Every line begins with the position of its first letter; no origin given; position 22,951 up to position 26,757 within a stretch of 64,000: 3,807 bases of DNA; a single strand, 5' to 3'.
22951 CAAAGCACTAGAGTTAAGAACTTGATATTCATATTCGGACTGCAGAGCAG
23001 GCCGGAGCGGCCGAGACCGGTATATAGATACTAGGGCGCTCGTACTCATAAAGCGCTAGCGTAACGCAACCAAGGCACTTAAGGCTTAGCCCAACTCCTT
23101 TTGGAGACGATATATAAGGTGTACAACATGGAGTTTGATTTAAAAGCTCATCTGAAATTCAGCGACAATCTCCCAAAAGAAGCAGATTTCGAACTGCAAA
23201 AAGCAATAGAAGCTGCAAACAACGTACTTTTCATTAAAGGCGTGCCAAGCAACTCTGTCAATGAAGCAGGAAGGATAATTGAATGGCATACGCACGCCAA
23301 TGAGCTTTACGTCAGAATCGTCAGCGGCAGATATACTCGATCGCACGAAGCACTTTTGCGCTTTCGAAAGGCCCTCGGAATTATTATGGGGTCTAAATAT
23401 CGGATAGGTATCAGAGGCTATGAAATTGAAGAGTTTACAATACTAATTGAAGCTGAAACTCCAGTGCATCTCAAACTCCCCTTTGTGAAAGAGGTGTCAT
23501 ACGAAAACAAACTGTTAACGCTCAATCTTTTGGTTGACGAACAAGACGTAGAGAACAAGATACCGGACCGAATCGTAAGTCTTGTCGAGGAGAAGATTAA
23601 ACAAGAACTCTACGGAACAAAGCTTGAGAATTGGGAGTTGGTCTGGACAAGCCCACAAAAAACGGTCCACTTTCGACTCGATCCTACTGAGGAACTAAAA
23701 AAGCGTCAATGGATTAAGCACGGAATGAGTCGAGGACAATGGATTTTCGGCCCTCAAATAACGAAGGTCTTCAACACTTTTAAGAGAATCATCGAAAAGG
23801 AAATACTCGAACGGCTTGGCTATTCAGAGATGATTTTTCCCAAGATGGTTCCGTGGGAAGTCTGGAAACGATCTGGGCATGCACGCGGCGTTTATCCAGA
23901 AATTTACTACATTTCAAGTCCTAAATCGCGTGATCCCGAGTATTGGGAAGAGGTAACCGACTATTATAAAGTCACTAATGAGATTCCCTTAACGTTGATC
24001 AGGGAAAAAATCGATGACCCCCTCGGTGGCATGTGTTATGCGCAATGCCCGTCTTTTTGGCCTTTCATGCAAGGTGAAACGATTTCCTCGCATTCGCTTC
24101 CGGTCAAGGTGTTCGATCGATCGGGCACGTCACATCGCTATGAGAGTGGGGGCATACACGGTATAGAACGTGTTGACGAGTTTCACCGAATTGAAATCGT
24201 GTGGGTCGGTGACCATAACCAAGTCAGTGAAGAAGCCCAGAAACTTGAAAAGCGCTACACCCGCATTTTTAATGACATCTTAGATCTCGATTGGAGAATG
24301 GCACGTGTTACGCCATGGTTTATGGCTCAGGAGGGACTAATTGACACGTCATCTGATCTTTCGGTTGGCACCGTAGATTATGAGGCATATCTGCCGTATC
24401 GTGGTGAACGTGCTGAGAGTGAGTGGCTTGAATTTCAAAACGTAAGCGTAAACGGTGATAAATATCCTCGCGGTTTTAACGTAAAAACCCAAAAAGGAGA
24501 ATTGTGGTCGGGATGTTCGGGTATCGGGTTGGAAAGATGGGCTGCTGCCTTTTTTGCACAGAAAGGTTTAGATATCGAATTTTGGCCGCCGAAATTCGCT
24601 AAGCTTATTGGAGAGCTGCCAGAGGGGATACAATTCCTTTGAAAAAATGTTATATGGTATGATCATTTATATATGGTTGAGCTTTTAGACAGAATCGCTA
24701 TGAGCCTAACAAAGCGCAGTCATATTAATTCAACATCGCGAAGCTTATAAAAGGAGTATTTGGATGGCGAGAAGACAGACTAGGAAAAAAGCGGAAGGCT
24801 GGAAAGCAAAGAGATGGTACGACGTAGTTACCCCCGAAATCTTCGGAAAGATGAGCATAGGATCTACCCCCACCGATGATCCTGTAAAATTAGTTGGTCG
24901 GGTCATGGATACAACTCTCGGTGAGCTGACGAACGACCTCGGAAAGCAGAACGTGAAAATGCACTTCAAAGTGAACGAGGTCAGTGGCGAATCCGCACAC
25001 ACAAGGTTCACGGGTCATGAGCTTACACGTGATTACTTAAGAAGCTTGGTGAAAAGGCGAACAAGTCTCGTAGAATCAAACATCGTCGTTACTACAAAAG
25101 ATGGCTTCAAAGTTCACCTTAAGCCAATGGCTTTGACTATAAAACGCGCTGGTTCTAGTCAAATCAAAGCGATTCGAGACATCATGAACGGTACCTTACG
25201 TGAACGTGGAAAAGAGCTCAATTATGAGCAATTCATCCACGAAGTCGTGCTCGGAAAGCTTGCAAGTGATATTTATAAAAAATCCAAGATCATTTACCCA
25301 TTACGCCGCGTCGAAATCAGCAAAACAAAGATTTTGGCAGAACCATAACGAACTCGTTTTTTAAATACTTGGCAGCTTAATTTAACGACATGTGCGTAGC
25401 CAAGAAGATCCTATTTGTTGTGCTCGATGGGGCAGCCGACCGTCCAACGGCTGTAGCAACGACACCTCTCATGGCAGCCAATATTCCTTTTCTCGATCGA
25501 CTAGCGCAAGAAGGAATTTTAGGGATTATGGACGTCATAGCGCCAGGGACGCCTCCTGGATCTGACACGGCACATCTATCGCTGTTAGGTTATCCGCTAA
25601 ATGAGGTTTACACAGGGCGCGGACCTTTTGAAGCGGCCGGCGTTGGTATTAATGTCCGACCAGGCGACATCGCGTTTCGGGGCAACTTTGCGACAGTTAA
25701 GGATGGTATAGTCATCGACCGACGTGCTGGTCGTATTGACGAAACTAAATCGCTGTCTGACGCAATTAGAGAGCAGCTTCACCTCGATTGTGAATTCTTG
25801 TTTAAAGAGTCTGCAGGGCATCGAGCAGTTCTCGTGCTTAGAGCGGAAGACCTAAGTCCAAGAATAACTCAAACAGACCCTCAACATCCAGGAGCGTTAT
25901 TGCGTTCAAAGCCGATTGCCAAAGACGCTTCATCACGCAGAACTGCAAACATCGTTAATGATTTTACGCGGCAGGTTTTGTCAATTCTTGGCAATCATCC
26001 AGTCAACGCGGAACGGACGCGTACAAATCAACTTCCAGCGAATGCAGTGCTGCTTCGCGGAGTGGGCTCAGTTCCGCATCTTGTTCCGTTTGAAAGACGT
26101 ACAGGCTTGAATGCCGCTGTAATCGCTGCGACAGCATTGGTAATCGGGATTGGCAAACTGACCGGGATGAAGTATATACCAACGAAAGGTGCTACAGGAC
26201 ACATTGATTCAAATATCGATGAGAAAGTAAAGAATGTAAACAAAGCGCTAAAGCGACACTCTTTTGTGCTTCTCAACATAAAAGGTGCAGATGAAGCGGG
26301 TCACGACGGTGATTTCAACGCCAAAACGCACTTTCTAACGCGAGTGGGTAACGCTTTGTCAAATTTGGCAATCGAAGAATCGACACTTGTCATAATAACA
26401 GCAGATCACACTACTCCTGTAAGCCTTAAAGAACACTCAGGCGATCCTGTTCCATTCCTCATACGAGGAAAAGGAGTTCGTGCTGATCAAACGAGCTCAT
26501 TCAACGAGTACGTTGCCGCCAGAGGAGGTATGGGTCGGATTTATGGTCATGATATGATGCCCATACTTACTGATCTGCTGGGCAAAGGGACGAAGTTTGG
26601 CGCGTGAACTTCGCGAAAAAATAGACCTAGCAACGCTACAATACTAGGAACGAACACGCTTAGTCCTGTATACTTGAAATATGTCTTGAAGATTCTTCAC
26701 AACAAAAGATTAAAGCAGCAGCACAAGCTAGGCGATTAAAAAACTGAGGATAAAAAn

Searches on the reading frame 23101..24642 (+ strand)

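Call 26: search_protein_families(library=pfam, proteins=[window:23101-24642:+], max_evalue=0.00001)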
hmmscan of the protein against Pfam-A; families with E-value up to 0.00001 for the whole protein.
window:23101-24642:+ (513 aa): 2 families
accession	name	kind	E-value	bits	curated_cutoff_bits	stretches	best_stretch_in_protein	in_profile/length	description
PF18490.6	tRNA_bind_4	-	1.9e-44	151.8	25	1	10-168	1-161/162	tRNA-binding domain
PF00587.30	tRNA-synt_2b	-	1.1e-09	39.1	29.3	1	316-497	18-123/179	tRNA synthetase class II core domain (G, H, P, S and T)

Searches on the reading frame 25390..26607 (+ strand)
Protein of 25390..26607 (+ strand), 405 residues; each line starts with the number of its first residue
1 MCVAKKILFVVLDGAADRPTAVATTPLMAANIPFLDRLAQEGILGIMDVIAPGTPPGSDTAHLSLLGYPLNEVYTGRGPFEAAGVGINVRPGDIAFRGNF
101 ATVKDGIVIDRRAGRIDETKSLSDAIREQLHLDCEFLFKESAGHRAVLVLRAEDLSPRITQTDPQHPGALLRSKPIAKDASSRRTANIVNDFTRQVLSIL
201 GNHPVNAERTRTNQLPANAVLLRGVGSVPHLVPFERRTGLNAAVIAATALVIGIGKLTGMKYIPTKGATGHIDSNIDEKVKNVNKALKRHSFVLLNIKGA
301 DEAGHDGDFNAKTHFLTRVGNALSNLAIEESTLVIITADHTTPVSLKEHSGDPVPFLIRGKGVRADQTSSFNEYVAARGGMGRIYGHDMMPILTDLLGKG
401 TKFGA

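Call 26: search_protein_families(library=pfam, proteins=[window:25390-26607:+], max_evalue=0.00001)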
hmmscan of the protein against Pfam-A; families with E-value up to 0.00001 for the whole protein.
window:25390-26607:+ (405 aa): 2 families
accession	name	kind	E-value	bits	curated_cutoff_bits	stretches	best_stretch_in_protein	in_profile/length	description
PF10143.14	PhosphMutase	-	5e-52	176.6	21.5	1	39-206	1-170/170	2,3-bisphosphoglycerate-independent phosphoglycerate mutase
PF01676.23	Metalloenzyme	-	3e-43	148.6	24.3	1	5-395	1-251/252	Metalloenzyme superfamily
